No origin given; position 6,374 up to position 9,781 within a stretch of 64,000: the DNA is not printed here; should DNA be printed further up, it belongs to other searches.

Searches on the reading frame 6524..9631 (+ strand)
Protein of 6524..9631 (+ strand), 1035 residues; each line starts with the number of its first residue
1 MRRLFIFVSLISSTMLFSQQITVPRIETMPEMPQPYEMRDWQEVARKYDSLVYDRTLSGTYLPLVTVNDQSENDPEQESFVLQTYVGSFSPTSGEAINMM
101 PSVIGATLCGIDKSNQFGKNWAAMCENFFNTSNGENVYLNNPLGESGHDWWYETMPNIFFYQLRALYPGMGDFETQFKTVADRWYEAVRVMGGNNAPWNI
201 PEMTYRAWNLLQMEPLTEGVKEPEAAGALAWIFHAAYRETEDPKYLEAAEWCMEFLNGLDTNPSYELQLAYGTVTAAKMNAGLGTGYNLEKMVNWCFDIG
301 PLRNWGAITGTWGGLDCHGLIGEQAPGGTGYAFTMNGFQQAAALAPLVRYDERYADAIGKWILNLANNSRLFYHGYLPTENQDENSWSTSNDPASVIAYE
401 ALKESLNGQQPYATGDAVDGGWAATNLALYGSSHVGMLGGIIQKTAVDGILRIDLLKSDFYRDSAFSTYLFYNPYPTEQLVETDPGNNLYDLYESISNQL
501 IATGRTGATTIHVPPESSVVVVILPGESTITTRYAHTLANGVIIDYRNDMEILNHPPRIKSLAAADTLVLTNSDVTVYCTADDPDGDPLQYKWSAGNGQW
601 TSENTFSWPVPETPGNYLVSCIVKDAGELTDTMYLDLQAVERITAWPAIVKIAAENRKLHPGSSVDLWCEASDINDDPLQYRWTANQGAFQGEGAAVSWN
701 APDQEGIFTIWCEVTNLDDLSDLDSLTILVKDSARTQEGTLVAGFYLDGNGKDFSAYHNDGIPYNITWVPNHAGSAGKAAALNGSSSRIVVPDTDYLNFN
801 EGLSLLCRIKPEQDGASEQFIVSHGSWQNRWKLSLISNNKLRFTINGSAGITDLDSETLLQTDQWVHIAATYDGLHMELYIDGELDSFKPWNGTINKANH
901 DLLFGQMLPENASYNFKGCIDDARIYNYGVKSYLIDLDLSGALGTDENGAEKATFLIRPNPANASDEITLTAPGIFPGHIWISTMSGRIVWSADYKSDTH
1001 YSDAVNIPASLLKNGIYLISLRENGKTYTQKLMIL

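Call 21: search_protein_families(library=pfam, proteins=[window:6524-9631:+], max_evalue=0.001)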
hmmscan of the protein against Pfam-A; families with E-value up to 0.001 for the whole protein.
window:6524-9631:+ (1035 aa): 7 families
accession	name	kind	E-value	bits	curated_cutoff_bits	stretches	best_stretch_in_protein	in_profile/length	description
PF13385.13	Laminin_G_3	-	9.7e-23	81.4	27.6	1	783-928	1-143/151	Concanavalin A-like lectin/glucanases superfamily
PF00801.26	PKD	-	4.1e-09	36.8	23.5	1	563-631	5-73/80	PKD domain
PF18911.6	PKD_4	-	1.7e-07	31.6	27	1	554-631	1-76/85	PKD domain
PF02210.31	Laminin_G_2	-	2.9e-07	31.4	22.9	1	832-925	22-123/126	Laminin G domain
PF18962.6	Por_Secre_tail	-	3.6e-06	27.6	27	1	959-1034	3-75/75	Secretion system C-terminal sorting domain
PF13895.12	Ig_2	-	5.9e-06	26.9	27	0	652-691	4-41/79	Immunoglobulin domain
PF17963.7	Big_9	-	3.6e-05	25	23.6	0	562-633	5-84/89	Bacterial Ig domain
